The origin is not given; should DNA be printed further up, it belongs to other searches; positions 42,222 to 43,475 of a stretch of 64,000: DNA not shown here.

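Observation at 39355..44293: Radical SAM/Cys-rich (ArsS-like) cassette in an archaeon: two glycosyltransferases, DedA, an HdrD-like CCG Fe-S protein and a DsrE-like gene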

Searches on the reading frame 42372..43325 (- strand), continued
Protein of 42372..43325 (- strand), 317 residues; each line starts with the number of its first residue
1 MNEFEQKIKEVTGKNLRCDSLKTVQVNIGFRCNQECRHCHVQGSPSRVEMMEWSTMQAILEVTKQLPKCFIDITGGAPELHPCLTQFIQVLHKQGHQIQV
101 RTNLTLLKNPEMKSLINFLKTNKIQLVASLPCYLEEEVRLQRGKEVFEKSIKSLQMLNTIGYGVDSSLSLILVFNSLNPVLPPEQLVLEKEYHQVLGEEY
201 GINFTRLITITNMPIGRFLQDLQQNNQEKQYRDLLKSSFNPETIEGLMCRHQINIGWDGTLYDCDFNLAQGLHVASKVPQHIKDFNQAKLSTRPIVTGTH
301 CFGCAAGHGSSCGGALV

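Call 39: search_protein_families(library=pfam, proteins=[P0122, P0133, P0143, P0145, P0150, P0160, P0164, P0175, P0183, P0200], max_evalue=0.0001)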
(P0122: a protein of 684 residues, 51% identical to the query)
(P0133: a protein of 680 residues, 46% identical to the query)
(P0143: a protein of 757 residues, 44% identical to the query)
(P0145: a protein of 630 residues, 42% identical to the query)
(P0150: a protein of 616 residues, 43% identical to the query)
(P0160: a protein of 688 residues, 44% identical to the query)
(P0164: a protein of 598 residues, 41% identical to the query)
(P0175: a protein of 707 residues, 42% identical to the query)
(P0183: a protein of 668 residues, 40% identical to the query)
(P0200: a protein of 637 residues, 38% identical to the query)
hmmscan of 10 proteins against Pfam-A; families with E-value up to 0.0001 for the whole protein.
P0122 (684 aa): 10 families
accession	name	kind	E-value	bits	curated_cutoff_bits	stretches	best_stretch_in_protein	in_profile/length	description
PF12345.13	DUF3641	-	3.4e-50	170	24.9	1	546-679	1-133/134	Protein of unknown function (DUF3641)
PF13847.12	Methyltransf_31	-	2.3e-33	115.4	27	1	67-204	3-132/145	Methyltransferase domain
PF08241.18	Methyltransf_11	-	1.1e-19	71.2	21.2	1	72-180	1-95/95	Methyltransferase domain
PF13649.12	Methyltransf_25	-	1.4e-18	67.8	27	1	71-176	1-97/97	Methyltransferase domain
PF08242.18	Methyltransf_12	-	2.7e-14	54.1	30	1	72-178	1-98/98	Methyltransferase domain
PF01209.24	Ubie_methyltran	-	1.5e-13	51.1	20.1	1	66-180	46-151/233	ubiE/COQ5 methyltransferase family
PF13489.12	Methyltransf_23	-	1.2e-10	41.8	27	1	67-195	22-131/164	Methyltransferase domain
PF04055.27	Radical_SAM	-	2e-08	35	29.5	1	391-473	1-90/166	Radical SAM superfamily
PF05148.21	Methyltransf_8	-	7.1e-05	23.2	27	0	135-184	112-160/219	Hypothetical methyltransferase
PF20922.3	Anamorsin_N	-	7.9e-05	22.9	27.1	0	122-185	30-92/163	Anamorsin, N-terminal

P0133 (680 aa): 9 families
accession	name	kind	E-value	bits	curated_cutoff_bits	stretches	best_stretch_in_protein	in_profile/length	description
PF12345.13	DUF3641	-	5.9e-52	175.7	24.9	1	184-320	1-134/134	Protein of unknown function (DUF3641)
PF13847.12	Methyltransf_31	-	1.8e-33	115.7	27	1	398-541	3-134/145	Methyltransferase domain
PF08241.18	Methyltransf_11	-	4.5e-17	62.9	21.2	1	403-511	1-95/95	Methyltransferase domain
PF13649.12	Methyltransf_25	-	2e-16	60.9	27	1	402-507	1-97/97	Methyltransferase domain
PF01209.24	Ubie_methyltran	-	1.6e-12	47.7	20.1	1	397-513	46-153/233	ubiE/COQ5 methyltransferase family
PF13489.12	Methyltransf_23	-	3e-12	47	27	1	396-552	20-158/164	Methyltransferase domain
PF08242.18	Methyltransf_12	-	9.1e-11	42.8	30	1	403-509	1-98/98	Methyltransferase domain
PF04055.27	Radical_SAM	-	4.1e-10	40.5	29.5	1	29-165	1-141/166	Radical SAM superfamily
PF05148.21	Methyltransf_8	-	1.7e-05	25.2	27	1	465-516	111-161/219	Hypothetical methyltransferase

P0143 (757 aa): 2 families
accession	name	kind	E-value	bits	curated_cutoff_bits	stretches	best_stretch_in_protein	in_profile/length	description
PF12345.13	DUF3641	-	2e-51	174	24.9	1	596-729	2-134/134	Protein of unknown function (DUF3641)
PF04055.27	Radical_SAM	-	1.8e-12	48.2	29.5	1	444-576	6-142/166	Radical SAM superfamily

P0145 (630 aa): 11 families
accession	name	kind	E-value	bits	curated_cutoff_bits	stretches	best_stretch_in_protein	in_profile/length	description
PF12345.13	DUF3641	-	1.2e-45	155.3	24.9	1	182-315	3-133/134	Protein of unknown function (DUF3641)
PF13847.12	Methyltransf_31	-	1.7e-32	112.6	27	1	371-521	2-145/145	Methyltransferase domain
PF08241.18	Methyltransf_11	-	1.8e-19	70.6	21.2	1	377-480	1-95/95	Methyltransferase domain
PF13649.12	Methyltransf_25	-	1.6e-18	67.6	27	1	376-476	1-97/97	Methyltransferase domain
PF01209.24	Ubie_methyltran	-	9.4e-13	48.5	20.1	1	368-482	43-153/233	ubiE/COQ5 methyltransferase family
PF04055.27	Radical_SAM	-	6.9e-10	39.8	29.5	1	27-162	3-142/166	Radical SAM superfamily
PF08242.18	Methyltransf_12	-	1.6e-09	38.8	30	1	377-478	1-98/98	Methyltransferase domain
PF13489.12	Methyltransf_23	-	5.6e-09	36.4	27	1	370-524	20-161/164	Methyltransferase domain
PF01135.25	PCMT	-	2e-06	28.2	20.3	1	366-440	67-142/210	Protein-L-isoaspartate(D-aspartate) O-methyltransferase (PCMT)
PF06325.19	PrmA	-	1.3e-05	25.3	22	1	371-494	160-272/296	Ribosomal protein L11 methyltransferase (PrmA)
PF13679.12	Methyltransf_32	-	6.1e-05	23.4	27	0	372-440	25-93/143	Methyltransferase domain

P0150 (616 aa): 2 families
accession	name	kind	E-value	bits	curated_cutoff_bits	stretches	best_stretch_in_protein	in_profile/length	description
PF12345.13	DUF3641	-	9.2e-49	165.4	24.9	1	481-612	1-133/134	Protein of unknown function (DUF3641)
PF04055.27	Radical_SAM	-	1.2e-12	48.7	29.5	1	326-463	1-142/166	Radical SAM superfamily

P0160 (688 aa): 2 families
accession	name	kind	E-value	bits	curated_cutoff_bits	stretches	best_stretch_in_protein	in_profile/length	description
PF12345.13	DUF3641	-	2.6e-48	163.9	24.9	1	531-671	1-133/134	Protein of unknown function (DUF3641)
PF04055.27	Radical_SAM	-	2e-09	38.3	29.5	1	379-513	4-142/166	Radical SAM superfamily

P0164 (598 aa): 3 families
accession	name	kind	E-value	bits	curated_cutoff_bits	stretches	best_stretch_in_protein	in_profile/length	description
PF12345.13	DUF3641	-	1.9e-39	135.2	24.9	1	183-313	1-132/134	Protein of unknown function (DUF3641)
PF02627.25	CMD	-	1.4e-15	57.5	23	1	523-590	16-79/84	Carboxymuconolactone decarboxylase family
PF04055.27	Radical_SAM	-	1.7e-14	54.7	29.5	1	27-164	2-142/166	Radical SAM superfamily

P0175 (707 aa): 11 families
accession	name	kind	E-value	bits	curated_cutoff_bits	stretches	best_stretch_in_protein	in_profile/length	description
PF12345.13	DUF3641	-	4.3e-46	156.7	24.9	1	188-319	1-134/134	Protein of unknown function (DUF3641)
PF13847.12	Methyltransf_31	-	8.1e-32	110.3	27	1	419-553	4-132/145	Methyltransferase domain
PF08241.18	Methyltransf_11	-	7.9e-20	71.7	21.2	1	423-529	1-95/95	Methyltransferase domain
PF13649.12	Methyltransf_25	-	1.3e-18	67.9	27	1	422-525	1-97/97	Methyltransferase domain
PF08242.18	Methyltransf_12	-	2.3e-13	51.1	30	1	423-526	1-97/98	Methyltransferase domain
PF01209.24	Ubie_methyltran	-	6.9e-12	45.6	20.1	1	419-528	48-150/233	ubiE/COQ5 methyltransferase family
PF13489.12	Methyltransf_23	-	6.9e-11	42.6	27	1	416-547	20-132/164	Methyltransferase domain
PF04055.27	Radical_SAM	-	2.2e-06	28.4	29.5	1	34-133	1-102/166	Radical SAM superfamily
PF06325.19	PrmA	-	3.4e-05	23.9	22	1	418-536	161-265/296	Ribosomal protein L11 methyltransferase (PrmA)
PF01728.25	FtsJ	-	4.4e-05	23.9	24.1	1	420-508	23-105/181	FtsJ-like methyltransferase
PF05148.21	Methyltransf_8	-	9.6e-05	22.8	27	0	489-533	117-160/219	Hypothetical methyltransferase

P0183 (668 aa): 8 families
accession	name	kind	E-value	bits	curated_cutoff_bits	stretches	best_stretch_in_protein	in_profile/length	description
PF12345.13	DUF3641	-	7.9e-47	159.1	24.9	1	174-306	1-133/134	Protein of unknown function (DUF3641)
PF13847.12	Methyltransf_31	-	2.2e-28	99.2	27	1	381-522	3-133/145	Methyltransferase domain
PF13649.12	Methyltransf_25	-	2.4e-15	57.4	27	1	385-489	1-97/97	Methyltransferase domain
PF04055.27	Radical_SAM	-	6.7e-15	56.1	29.5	1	20-157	1-142/166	Radical SAM superfamily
PF08241.18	Methyltransf_11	-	1.7e-13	51.4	21.2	1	386-493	1-95/95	Methyltransferase domain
PF01209.24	Ubie_methyltran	-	4.6e-12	46.2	20.1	1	381-492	47-150/233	ubiE/COQ5 methyltransferase family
PF08242.18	Methyltransf_12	-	8.4e-09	36.5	30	1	386-490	1-97/98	Methyltransferase domain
PF13489.12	Methyltransf_23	-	4e-07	30.4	27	1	381-505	22-128/164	Methyltransferase domain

P0200 (637 aa): 4 families
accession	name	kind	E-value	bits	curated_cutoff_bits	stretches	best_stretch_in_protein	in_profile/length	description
PF12345.13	DUF3641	-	5.8e-39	133.6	24.9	1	500-635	1-134/134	Protein of unknown function (DUF3641)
PF04055.27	Radical_SAM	-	6.5e-15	56.1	29.5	1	345-482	1-142/166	Radical SAM superfamily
PF08241.18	Methyltransf_11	-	3.3e-06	28.1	21.2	1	88-132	48-94/95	Methyltransferase domain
PF13847.12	Methyltransf_31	-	3e-05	24.2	27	1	94-151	70-127/145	Methyltransferase domain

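Call 40: search_protein_families(library=pfam, proteins=[P0214, P0226, P0256, P0262, P0135, P0152, P0153, P0169, P0241, P0260], max_evalue=0.0001)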
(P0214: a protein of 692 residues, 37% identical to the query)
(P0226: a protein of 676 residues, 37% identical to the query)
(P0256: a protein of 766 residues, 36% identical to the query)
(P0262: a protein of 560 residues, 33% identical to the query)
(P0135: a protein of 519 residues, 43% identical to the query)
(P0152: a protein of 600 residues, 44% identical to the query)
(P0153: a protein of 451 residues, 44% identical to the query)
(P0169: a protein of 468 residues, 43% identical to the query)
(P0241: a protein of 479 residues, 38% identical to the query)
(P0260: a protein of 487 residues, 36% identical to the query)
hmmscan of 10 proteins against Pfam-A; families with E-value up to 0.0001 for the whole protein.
P0214 (692 aa): 8 families
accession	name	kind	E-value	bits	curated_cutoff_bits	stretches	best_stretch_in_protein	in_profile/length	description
PF12345.13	DUF3641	-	1.9e-42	144.9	24.9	1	545-681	1-134/134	Protein of unknown function (DUF3641)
PF13847.12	Methyltransf_31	-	3.2e-30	105.2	27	1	74-221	4-141/145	Methyltransferase domain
PF08241.18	Methyltransf_11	-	3.3e-17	63.3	21.2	1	78-184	1-95/95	Methyltransferase domain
PF13649.12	Methyltransf_25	-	3.5e-17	63.3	27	1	77-180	1-97/97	Methyltransferase domain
PF01209.24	Ubie_methyltran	-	3.2e-11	43.4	20.1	1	72-183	46-150/233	ubiE/COQ5 methyltransferase family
PF08242.18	Methyltransf_12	-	3.4e-11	44.2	30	1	78-182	1-98/98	Methyltransferase domain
PF13489.12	Methyltransf_23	-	3.5e-08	33.8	27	1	71-190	20-122/164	Methyltransferase domain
PF04055.27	Radical_SAM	-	7.1e-07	30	29.5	1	390-483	1-101/166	Radical SAM superfamily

P0226 (676 aa): 10 families
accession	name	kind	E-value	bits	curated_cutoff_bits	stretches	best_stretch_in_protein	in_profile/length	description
PF12345.13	DUF3641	-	7.6e-37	126.8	24.9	1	543-673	5-133/134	Protein of unknown function (DUF3641)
PF13847.12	Methyltransf_31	-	8e-28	97.4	27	1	56-232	3-133/145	Methyltransferase domain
PF13649.12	Methyltransf_25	-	2.9e-16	60.3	27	2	60-136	1-71/97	Methyltransferase domain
PF08241.18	Methyltransf_11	-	1.1e-14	55.2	21.2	1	160-203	55-95/95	Methyltransferase domain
PF04055.27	Radical_SAM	-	3.1e-11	44.2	29.5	1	389-524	1-143/166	Radical SAM superfamily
PF01209.24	Ubie_methyltran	-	9.7e-11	41.9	20.1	1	53-126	44-113/233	ubiE/COQ5 methyltransferase family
PF08242.18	Methyltransf_12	-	1.2e-08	36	30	1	61-200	1-97/98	Methyltransferase domain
PF24675.1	NpmA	-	1.1e-07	31.8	60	1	57-133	24-99/214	16S rRNA (adenine(1408)-N(1))-methyltransferase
PF01135.25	PCMT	-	2.3e-06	28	20.3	1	54-99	71-116/210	Protein-L-isoaspartate(D-aspartate) O-methyltransferase (PCMT)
PF13489.12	Methyltransf_23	-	1.6e-05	25.2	27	1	56-216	22-125/164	Methyltransferase domain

P0256 (766 aa): 6 families
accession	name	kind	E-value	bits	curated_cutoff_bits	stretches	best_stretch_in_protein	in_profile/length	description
PF12345.13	DUF3641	-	5.5e-36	124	24.9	1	636-766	1-130/134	Protein of unknown function (DUF3641)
PF00535.33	Glycos_transf_2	-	2.4e-21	76.9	23.3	1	7-124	1-128/168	Glycosyl transferase family 2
PF09837.15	DUF2064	-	1.3e-19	70.7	25.8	1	297-392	28-119/120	Uncharacterized protein conserved in bacteria (DUF2064)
PF13641.12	Glyco_tranf_2_3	-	3.3e-09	37.5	27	1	3-110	1-119/230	Glycosyltransferase like family 2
PF04055.27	Radical_SAM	-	7.1e-08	33.2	29.5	1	484-620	2-143/166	Radical SAM superfamily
PF12804.13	NTP_transf_3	-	8.4e-07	29.7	27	0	310-373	66-127/160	MobA-like NTP transferase domain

P0262 (560 aa): 5 families
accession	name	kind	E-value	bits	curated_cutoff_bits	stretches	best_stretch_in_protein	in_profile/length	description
PF12345.13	DUF3641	-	4.5e-34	117.8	24.9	1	429-558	6-134/134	Protein of unknown function (DUF3641)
PF13847.12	Methyltransf_31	-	1e-09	38.7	27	1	32-107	65-133/145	Methyltransferase domain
PF08241.18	Methyltransf_11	-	1.6e-08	35.5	21.2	1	37-78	56-95/95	Methyltransferase domain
PF04055.27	Radical_SAM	-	1.8e-08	35.2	29.5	1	275-411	2-144/166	Radical SAM superfamily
PF13649.12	Methyltransf_25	-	8.3e-06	26.8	27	1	37-74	60-97/97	Methyltransferase domain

P0135 (519 aa): 3 families
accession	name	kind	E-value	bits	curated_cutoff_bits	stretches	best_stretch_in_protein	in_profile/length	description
PF12345.13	DUF3641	-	4.3e-43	147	24.9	1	379-517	1-134/134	Protein of unknown function (DUF3641)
PF01613.24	Flavin_Reduct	-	4.1e-34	118.3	27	1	22-157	4-136/153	Flavin reductase like domain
PF04055.27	Radical_SAM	-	7.5e-11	42.9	29.5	1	223-360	1-142/166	Radical SAM superfamily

P0152 (600 aa): 2 families
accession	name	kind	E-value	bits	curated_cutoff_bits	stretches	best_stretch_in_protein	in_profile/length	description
PF12345.13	DUF3641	-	3.6e-53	179.6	24.9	1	398-532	1-134/134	Protein of unknown function (DUF3641)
PF04055.27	Radical_SAM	-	4.8e-15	56.6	29.5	1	232-368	1-141/166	Radical SAM superfamily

P0153 (451 aa): 2 families
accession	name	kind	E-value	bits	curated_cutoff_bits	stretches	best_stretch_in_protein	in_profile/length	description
PF12345.13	DUF3641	-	4.4e-50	169.6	24.9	1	300-449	1-134/134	Protein of unknown function (DUF3641)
PF04055.27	Radical_SAM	-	3e-09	37.7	29.5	1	142-281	2-142/166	Radical SAM superfamily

P0169 (468 aa): 2 families
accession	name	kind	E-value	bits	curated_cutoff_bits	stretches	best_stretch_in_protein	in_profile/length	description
PF12345.13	DUF3641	-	3.4e-48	163.5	24.9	1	335-468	1-130/134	Protein of unknown function (DUF3641)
PF04055.27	Radical_SAM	-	8e-09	36.3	29.5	1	167-312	1-142/166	Radical SAM superfamily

P0241 (479 aa): 2 families
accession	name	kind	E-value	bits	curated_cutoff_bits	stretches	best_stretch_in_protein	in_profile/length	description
PF12345.13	DUF3641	-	1.2e-39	135.8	24.9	1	333-477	1-134/134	Protein of unknown function (DUF3641)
PF04055.27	Radical_SAM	-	2.6e-12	47.7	29.5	1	172-312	1-141/166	Radical SAM superfamily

P0260 (487 aa): 9 families
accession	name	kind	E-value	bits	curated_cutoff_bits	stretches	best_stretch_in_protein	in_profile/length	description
PF12345.13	DUF3641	-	6.3e-39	133.5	24.9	1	170-300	3-133/134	Protein of unknown function (DUF3641)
PF13847.12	Methyltransf_31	-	1.4e-24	86.9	27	1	372-484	4-110/145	Methyltransferase domain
PF04055.27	Radical_SAM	-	5.2e-16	59.7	29.5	1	20-164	1-149/166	Radical SAM superfamily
PF08241.18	Methyltransf_11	-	1.6e-15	57.9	21.2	1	376-483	1-95/95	Methyltransferase domain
PF13649.12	Methyltransf_25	-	3.8e-15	56.8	27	1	376-479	2-97/97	Methyltransferase domain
PF08242.18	Methyltransf_12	-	9.4e-13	49.2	30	1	376-481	1-98/98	Methyltransferase domain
PF01209.24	Ubie_methyltran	-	1.4e-11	44.6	20.1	1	372-482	48-150/233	ubiE/COQ5 methyltransferase family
PF13489.12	Methyltransf_23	-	3.3e-09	37.1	27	1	371-484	22-117/164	Methyltransferase domain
PF13353.11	Fer4_12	-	1.8e-06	28.7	22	1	26-78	15-69/137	4Fe-4S single cluster domain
